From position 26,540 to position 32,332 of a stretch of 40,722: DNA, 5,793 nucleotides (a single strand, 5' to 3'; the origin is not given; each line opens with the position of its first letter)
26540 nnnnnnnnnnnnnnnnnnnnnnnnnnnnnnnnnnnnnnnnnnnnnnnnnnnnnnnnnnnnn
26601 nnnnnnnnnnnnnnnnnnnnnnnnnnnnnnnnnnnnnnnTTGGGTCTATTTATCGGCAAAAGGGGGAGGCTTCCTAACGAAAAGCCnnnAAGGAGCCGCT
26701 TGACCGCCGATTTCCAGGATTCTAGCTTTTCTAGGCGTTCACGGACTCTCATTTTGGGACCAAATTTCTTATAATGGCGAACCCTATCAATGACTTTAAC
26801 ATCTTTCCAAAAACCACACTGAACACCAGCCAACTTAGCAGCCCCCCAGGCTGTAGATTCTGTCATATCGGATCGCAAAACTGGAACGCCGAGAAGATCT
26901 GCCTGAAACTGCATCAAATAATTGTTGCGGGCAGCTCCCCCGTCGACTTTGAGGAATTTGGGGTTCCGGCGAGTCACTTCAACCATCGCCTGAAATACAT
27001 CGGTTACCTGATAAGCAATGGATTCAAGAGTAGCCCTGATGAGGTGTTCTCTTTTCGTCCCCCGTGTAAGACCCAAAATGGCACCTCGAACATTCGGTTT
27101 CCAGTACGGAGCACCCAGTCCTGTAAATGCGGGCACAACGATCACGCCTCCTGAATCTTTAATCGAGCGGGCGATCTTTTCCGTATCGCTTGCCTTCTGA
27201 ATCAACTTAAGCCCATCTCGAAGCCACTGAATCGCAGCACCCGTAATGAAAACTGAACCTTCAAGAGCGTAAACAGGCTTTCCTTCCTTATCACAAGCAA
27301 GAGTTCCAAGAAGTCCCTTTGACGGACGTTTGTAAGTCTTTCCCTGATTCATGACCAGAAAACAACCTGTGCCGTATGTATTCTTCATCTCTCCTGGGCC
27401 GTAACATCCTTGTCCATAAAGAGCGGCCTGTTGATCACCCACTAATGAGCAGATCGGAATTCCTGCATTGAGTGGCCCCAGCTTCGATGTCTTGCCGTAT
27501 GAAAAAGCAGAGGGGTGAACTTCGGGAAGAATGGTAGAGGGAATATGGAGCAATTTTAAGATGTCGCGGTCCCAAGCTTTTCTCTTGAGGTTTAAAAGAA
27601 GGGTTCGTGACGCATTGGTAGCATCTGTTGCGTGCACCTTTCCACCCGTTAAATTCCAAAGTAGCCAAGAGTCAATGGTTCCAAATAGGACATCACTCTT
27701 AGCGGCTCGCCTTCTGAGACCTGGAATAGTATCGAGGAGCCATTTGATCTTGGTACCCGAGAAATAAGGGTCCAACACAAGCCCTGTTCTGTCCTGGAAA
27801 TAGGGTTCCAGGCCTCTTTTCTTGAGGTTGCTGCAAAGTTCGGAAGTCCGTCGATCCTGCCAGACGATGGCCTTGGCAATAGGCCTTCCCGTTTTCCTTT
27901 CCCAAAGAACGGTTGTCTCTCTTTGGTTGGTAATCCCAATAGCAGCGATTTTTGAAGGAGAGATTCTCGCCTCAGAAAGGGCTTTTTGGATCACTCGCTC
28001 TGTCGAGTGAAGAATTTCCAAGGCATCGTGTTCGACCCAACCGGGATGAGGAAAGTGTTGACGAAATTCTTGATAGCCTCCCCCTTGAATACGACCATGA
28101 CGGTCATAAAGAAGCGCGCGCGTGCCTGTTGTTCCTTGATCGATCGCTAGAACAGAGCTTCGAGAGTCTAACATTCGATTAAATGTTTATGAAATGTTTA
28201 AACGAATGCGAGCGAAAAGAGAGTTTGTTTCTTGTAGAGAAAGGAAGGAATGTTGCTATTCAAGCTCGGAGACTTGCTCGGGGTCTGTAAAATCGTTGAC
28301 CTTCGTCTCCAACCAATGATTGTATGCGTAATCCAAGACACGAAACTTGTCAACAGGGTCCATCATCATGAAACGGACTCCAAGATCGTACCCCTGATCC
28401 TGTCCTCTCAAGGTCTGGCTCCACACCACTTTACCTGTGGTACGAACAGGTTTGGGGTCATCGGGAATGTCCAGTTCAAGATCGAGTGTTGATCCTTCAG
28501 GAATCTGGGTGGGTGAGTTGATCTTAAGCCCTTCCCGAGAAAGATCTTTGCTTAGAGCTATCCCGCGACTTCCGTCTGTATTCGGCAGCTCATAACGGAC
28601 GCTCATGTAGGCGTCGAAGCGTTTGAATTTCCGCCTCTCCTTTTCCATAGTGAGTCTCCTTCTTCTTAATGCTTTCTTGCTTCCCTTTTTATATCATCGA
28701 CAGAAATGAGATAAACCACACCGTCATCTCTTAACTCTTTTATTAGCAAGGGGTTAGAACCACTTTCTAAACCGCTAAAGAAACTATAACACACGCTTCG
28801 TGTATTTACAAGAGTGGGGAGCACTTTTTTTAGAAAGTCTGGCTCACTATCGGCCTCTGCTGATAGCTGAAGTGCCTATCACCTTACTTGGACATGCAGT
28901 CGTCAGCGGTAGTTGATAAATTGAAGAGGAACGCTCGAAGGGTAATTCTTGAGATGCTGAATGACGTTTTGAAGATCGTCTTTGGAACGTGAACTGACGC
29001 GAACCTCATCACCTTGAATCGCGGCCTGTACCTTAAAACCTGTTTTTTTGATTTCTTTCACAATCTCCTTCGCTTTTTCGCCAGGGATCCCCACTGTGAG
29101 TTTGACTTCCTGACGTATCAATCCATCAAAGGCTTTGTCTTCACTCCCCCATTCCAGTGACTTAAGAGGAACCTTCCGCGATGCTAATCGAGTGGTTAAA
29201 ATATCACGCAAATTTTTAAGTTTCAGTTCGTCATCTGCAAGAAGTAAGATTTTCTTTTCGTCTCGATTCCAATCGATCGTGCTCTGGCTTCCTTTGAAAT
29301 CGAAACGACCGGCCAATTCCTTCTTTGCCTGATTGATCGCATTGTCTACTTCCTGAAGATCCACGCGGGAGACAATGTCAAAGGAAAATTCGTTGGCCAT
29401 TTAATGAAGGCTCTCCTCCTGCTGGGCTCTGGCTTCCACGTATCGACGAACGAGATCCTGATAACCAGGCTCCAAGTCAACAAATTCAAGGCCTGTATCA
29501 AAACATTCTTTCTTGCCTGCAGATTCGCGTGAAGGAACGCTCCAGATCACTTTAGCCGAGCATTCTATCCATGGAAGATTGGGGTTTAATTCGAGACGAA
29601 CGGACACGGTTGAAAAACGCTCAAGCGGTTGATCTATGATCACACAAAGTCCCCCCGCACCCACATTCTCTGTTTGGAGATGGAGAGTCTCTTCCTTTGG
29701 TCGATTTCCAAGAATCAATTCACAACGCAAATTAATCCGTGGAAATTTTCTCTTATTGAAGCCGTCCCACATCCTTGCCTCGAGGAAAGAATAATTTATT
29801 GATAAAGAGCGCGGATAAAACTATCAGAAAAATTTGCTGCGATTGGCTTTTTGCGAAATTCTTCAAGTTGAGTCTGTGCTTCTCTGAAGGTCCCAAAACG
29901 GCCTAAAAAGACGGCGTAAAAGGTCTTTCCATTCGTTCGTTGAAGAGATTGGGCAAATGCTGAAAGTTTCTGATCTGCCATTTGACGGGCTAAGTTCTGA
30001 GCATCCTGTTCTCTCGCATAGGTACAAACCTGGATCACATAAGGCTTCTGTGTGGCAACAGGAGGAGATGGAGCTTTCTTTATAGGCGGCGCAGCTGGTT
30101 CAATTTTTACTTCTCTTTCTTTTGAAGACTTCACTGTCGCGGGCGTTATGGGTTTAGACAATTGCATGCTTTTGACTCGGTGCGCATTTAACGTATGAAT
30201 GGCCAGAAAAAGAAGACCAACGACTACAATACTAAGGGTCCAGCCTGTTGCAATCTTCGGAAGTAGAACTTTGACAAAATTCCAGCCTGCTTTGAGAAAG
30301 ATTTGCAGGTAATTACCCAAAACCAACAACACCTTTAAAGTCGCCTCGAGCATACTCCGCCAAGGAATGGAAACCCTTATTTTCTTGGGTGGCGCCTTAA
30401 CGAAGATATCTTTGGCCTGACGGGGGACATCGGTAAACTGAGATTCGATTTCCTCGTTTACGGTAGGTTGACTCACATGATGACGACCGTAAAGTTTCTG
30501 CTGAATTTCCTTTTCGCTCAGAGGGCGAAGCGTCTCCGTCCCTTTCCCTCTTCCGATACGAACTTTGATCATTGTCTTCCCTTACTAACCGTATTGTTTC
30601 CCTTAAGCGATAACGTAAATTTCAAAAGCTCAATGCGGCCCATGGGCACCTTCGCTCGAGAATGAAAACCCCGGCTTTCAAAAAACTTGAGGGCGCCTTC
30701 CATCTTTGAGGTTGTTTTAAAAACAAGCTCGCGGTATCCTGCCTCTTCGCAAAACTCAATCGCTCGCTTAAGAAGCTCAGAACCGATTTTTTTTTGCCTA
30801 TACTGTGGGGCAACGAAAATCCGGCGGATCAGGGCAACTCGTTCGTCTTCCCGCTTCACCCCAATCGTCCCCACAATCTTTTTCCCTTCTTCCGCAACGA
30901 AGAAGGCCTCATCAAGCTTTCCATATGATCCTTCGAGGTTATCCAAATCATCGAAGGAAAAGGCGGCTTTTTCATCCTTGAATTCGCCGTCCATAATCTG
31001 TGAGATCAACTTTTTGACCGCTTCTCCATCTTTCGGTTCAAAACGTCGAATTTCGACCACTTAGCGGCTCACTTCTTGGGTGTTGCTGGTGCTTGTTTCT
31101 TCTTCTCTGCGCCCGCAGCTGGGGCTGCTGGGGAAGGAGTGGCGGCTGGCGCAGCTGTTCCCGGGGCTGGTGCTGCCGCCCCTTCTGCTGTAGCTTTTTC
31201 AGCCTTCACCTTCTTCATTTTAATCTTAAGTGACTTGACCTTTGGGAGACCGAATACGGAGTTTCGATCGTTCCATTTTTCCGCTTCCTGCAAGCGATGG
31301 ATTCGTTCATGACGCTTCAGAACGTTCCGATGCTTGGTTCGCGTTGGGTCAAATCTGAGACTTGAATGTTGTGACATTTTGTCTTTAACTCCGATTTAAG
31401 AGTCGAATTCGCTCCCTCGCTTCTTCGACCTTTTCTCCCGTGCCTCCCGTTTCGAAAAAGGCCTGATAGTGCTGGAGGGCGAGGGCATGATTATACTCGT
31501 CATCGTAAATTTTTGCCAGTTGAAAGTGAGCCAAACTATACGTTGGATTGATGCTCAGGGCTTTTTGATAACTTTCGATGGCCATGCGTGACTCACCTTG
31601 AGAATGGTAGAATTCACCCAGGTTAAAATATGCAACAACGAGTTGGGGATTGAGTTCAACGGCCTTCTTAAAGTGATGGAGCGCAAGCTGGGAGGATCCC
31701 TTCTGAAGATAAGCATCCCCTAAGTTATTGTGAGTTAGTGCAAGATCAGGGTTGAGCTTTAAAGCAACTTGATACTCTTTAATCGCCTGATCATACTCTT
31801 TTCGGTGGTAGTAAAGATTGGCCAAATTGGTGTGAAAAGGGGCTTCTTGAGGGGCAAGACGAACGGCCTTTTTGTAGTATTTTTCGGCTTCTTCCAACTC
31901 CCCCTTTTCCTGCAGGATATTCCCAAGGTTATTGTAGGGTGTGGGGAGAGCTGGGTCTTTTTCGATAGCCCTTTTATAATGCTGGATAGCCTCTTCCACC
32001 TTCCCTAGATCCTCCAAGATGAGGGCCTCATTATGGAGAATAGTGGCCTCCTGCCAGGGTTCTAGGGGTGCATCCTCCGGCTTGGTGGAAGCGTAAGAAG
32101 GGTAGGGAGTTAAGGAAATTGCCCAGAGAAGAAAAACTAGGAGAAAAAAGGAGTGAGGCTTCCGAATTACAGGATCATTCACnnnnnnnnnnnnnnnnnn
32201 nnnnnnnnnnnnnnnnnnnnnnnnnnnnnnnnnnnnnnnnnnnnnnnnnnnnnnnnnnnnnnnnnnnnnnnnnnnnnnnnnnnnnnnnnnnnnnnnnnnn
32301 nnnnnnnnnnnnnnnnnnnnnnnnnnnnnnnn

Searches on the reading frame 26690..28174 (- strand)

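Call 62: search_protein_families(library=pfam, proteins=[window:26690-28174:-], max_evalue=0.00001)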
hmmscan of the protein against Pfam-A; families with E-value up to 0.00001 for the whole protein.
window:26690-28174:- (495 aa): 2 families
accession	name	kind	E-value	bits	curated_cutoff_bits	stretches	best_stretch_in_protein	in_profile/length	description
PF00370.27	FGGY_N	-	5.5e-74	249.3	28.8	1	8-254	2-245/245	FGGY family of carbohydrate kinases, N-terminal domain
PF02782.22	FGGY_C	-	3.1e-45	154.8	27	1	264-452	2-197/198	FGGY family of carbohydrate kinases, C-terminal domain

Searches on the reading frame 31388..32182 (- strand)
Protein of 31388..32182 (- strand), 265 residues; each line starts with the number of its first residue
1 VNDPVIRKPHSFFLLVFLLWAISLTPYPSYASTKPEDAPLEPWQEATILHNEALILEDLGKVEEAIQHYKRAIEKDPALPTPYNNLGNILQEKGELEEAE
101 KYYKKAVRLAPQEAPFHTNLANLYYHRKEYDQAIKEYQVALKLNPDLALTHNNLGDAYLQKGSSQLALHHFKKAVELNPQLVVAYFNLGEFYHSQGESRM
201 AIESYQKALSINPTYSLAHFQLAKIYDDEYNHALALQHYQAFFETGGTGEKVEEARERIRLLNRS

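Call 48: search_protein_families(library=pfam, proteins=[window:31388-32182:-], max_evalue=0.01)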
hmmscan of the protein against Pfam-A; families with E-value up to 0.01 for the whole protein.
window:31388-32182:- (265 aa): 38 families (the best 25 are shown)
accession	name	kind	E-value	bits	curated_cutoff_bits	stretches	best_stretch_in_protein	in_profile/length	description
PF00515.34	TPR_1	-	1e-46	155.3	27.8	5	183-215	2-34/34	Tetratricopeptide repeat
PF07719.23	TPR_2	-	3.5e-43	142.6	27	5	83-112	4-33/34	Tetratricopeptide repeat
PF13414.12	TPR_11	-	7.2e-43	144.5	26.8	5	122-162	2-42/42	TPR repeat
PF13181.12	TPR_8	-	6e-37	123.1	25.7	5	83-112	4-33/34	Tetratricopeptide repeat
PF13431.12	TPR_17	-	9e-36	119.6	24.4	5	171-203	2-34/34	Tetratricopeptide repeat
PF13424.12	TPR_12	-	1e-27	96.5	30.1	4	81-143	4-74/77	Tetratricopeptide repeat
PF13176.12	TPR_7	-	8.2e-24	82.1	27.9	3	184-212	1-29/36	Tetratricopeptide repeat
PF13432.12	TPR_16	-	6.3e-23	81.3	32.7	2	86-146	3-63/65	Tetratricopeptide repeat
PF13428.12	TPR_14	-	2.8e-22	77.4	23.5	4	85-123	6-44/44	Tetratricopeptide repeat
PF14559.12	TPR_19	-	6.5e-21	74.9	25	2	93-146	4-57/68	Tetratricopeptide repeat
PF13374.12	TPR_10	-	7.3e-16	58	27.5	1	83-109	5-31/42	Tetratricopeptide repeat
PF24575.1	TPR_Slam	-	2.9e-14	53.8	35.2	2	48-100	49-101/104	Surface lipoprotein assembly modifier, N-terminal TPR repeats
PF13174.12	TPR_6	-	8.2e-14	51.7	26.3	0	119-146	5-32/33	Tetratricopeptide repeat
PF23914.1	TPR_CcmH_CycH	-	6.3e-12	46.1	42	1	58-145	62-152/158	Cytochrome c-type biogenesis protein H TPR domain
PF13371.12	TPR_9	-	7.6e-11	42.3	35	1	86-146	1-61/73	Tetratricopeptide repeat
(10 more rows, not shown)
